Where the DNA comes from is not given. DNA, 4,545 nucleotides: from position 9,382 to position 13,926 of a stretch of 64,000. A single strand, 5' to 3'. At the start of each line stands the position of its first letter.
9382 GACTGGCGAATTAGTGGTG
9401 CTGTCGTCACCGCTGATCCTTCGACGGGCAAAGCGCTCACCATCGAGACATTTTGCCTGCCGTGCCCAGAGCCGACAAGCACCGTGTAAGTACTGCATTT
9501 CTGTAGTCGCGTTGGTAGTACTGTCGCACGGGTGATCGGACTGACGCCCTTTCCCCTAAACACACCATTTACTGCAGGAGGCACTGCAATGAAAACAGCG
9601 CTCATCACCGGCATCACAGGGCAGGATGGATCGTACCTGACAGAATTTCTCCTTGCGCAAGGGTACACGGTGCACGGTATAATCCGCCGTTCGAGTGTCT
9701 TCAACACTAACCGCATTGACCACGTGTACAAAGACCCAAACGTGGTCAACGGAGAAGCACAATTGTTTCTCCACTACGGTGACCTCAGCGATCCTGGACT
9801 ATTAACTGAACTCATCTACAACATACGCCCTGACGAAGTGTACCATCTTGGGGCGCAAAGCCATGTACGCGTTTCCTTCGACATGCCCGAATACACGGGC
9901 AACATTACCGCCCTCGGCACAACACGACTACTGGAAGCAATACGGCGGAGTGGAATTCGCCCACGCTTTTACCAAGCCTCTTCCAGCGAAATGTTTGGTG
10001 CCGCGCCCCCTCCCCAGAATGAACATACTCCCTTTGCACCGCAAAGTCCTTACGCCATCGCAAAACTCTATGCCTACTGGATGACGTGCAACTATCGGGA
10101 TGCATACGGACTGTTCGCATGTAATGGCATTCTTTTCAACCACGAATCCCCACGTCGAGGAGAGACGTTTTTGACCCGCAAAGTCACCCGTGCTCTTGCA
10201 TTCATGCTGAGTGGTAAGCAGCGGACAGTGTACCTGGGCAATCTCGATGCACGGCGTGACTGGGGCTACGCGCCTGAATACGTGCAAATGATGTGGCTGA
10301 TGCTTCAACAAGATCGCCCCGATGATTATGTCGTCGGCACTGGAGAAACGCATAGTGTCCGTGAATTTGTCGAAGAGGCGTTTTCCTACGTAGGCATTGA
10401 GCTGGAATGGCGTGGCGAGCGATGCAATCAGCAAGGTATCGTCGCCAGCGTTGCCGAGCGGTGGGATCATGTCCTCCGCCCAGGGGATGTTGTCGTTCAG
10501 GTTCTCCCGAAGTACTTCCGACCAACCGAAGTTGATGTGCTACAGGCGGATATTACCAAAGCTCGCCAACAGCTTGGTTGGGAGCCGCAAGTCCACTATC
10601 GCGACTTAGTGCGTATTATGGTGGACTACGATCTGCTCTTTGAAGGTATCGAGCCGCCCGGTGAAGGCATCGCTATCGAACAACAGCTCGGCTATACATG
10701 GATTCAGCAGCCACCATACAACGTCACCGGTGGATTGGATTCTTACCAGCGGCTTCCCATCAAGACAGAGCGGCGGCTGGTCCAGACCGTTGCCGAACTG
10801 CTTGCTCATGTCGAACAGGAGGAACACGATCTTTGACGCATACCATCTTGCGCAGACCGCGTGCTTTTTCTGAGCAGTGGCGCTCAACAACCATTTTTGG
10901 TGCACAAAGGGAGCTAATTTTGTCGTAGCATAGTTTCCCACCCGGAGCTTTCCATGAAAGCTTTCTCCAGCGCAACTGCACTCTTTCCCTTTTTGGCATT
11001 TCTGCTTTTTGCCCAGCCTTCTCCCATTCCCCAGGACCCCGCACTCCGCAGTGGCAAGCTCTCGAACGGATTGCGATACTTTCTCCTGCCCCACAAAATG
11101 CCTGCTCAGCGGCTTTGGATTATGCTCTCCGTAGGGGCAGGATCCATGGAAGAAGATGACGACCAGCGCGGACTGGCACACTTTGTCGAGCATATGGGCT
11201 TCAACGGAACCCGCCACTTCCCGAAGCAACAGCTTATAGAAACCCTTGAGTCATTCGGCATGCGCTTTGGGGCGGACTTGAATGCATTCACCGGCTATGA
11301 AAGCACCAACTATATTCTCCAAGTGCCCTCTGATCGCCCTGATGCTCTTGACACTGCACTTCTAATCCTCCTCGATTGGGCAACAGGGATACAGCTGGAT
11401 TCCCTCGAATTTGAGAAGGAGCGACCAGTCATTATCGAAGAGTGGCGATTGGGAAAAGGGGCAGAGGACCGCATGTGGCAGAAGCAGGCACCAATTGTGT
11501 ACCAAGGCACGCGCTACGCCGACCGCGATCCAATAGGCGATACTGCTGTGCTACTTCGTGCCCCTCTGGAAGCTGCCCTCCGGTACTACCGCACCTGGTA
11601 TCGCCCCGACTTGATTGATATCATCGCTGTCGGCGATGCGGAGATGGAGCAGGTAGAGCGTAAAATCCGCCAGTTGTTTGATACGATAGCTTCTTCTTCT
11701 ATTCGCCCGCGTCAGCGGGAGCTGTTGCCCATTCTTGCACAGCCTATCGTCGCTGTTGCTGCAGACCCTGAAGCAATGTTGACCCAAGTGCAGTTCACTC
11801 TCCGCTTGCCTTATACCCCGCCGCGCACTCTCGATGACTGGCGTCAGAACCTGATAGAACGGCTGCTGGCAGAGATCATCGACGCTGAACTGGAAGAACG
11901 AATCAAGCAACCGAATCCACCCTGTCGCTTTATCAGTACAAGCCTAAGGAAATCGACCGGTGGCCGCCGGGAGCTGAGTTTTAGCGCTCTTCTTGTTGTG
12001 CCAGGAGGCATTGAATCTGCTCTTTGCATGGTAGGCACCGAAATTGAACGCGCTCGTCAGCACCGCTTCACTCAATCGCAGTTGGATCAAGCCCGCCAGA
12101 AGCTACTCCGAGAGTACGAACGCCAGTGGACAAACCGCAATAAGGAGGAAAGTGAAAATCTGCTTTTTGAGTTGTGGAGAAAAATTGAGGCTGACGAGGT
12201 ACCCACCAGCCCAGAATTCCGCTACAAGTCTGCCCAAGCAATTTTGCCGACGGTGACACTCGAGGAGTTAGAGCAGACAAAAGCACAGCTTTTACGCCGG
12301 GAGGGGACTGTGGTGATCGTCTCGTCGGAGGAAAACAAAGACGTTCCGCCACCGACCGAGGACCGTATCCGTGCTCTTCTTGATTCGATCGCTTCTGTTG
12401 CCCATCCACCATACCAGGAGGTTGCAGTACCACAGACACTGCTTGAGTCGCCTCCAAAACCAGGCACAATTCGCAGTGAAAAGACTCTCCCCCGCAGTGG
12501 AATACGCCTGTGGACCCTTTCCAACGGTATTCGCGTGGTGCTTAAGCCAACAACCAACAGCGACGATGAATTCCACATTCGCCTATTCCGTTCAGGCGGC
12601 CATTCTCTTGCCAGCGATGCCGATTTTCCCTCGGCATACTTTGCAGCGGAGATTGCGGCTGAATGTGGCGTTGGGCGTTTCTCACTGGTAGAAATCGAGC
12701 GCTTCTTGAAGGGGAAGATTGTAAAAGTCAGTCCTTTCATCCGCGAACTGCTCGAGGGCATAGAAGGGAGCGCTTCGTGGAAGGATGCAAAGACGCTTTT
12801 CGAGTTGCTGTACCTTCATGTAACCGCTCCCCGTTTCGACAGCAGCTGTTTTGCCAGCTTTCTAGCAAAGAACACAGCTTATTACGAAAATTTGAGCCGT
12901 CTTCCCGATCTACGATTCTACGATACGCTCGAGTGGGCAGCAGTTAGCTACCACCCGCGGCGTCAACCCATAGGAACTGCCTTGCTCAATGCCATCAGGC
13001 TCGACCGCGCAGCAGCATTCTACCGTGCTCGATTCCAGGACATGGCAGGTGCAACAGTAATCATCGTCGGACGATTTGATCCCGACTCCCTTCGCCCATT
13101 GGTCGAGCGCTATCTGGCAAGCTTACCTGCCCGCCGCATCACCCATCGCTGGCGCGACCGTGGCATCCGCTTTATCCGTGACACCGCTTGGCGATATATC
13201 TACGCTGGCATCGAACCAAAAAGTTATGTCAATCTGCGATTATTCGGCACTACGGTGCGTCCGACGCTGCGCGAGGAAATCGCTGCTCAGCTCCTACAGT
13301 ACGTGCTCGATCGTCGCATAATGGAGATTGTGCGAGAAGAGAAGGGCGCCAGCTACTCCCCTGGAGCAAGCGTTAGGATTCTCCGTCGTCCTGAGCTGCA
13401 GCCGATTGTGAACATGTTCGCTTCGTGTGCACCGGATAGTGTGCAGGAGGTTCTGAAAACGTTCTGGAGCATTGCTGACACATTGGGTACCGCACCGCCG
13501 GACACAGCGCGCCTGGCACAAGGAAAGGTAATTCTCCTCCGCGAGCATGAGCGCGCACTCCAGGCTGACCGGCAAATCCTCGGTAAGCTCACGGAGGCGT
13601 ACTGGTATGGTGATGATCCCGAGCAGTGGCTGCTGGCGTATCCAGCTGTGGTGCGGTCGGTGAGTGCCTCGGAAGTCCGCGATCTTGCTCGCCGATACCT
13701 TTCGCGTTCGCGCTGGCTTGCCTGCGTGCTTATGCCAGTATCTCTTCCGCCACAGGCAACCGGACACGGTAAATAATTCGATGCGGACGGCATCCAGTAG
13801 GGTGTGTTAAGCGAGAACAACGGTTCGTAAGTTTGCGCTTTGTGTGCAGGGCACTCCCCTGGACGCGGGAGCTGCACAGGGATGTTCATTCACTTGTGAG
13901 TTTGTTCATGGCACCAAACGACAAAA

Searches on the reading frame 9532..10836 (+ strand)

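Call 88: search_protein_families(library=pfam, proteins=[window:9532-10836:+], max_evalue=0.001)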
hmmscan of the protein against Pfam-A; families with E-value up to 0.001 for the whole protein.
window:9532-10836:+ (434 aa): 3 families
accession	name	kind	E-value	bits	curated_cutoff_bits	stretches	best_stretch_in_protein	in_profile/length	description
PF16363.11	GDP_Man_Dehyd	-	1.3e-139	465.8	27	1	24-363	1-332/332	GDP-mannose 4,6 dehydratase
PF01370.27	Epimerase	-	2.8e-72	243.5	20.9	1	23-269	1-240/240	NAD dependent epimerase/dehydratase family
PF04321.23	RmlD_sub_bind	-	2.5e-05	23.9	27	1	23-179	3-130/287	RmlD substrate binding domain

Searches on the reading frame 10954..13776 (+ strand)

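Call 88: search_protein_families(library=pfam, proteins=[window:10954-13776:+], max_evalue=0.001)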
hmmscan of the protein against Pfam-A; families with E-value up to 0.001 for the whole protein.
window:10954-13776:+ (940 aa): 2 families
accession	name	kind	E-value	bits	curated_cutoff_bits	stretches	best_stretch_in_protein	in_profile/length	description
PF00675.25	Peptidase_M16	-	2.8e-28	99.1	22.3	1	43-163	2-115/149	Insulinase (Peptidase family M16)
PF05193.26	Peptidase_M16_C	-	7.5e-26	91.5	23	2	682-857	3-177/181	Peptidase M16 inactive domain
